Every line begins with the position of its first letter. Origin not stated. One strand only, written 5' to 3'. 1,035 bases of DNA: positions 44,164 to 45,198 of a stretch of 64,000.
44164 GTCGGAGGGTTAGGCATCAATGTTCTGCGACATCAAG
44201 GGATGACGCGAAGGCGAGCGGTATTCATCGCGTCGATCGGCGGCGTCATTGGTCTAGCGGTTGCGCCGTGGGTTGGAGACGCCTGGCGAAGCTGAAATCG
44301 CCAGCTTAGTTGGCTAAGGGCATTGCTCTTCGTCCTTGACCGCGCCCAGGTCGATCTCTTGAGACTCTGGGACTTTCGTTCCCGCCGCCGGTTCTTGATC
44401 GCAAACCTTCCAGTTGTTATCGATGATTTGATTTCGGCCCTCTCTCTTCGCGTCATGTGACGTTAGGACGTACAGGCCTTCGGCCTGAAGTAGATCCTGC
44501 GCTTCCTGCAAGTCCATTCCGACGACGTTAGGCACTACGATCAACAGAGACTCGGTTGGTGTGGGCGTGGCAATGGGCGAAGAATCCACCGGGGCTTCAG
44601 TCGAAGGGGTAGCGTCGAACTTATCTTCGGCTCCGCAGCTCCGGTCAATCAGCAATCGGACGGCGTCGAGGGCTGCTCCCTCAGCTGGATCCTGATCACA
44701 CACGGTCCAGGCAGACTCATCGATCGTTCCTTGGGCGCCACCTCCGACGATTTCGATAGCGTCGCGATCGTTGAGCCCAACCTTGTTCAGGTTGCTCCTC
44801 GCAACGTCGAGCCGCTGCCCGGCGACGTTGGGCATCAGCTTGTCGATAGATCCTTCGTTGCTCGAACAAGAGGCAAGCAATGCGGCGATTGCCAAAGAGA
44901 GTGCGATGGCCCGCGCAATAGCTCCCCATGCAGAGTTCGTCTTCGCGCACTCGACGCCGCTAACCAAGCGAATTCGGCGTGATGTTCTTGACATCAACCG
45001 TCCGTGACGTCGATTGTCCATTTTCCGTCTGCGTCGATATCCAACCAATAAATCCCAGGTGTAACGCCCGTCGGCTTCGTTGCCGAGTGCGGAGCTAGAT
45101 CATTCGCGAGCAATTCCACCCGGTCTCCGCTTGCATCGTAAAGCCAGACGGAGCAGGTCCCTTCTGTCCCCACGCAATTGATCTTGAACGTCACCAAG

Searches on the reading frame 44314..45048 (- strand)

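Call 52: search_protein_families(library=pfam, proteins=[window:44314-45048:-], max_evalue=0.001)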
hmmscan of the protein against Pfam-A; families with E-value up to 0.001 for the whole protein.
window:44314-45048:- (244 aa): 1 family
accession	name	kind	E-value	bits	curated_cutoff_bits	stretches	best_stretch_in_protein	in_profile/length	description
PF03793.24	PASTA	-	6.8e-17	61.6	23.2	2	171-234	2-60/64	PASTA domain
